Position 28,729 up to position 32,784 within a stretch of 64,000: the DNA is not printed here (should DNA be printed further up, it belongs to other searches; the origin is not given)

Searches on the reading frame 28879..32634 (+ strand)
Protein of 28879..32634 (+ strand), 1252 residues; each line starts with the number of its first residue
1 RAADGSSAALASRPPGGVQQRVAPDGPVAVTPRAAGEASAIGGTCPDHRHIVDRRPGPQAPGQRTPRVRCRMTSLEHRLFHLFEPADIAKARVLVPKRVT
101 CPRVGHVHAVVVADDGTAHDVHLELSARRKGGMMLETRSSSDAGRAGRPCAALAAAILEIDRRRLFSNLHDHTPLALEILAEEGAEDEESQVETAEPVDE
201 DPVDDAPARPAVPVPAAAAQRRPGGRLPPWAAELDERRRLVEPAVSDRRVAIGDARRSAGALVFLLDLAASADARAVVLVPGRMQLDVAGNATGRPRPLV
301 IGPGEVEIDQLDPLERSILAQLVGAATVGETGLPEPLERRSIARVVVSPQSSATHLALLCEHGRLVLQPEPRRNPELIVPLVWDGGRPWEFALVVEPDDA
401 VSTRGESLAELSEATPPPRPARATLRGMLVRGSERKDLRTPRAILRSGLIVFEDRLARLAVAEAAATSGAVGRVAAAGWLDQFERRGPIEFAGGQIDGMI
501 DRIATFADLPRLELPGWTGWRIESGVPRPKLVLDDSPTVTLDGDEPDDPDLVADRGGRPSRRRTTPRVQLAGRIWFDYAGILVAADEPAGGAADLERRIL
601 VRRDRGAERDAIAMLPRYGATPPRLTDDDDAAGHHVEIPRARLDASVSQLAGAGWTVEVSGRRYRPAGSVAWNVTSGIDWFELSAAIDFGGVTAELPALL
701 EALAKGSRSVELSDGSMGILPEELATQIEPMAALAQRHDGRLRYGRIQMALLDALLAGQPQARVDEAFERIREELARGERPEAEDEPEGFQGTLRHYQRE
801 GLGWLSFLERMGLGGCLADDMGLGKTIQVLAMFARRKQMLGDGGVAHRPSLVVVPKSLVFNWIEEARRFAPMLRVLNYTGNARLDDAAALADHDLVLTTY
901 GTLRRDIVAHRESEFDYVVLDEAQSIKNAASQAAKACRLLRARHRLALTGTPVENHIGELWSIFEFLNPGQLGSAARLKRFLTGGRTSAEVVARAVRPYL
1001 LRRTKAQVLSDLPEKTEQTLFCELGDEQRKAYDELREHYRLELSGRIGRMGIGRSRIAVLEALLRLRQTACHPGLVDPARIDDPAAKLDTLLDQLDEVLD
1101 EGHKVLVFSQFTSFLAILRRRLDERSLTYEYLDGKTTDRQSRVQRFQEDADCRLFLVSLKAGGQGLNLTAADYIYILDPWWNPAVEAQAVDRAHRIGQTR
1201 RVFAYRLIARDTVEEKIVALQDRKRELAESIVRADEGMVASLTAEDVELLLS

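Call 108: search_protein_families(library=pfam, proteins=[window:28879-32634:+], max_evalue=0.0001)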
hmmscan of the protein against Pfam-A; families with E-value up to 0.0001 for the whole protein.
window:28879-32634:+ (1252 aa): 3 families
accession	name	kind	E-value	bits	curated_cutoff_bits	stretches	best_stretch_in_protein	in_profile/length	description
PF00176.29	SNF2-rel_dom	-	6.4e-63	213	24.9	1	797-1075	1-290/290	SNF2-related domain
PF00271.37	Helicase_C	-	2.4e-20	73.3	23.5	1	1092-1197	7-110/110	Helicase conserved C-terminal domain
PF00270.35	DEAD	-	1.7e-06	28.3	26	1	821-953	23-161/167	DEAD/DEAH box helicase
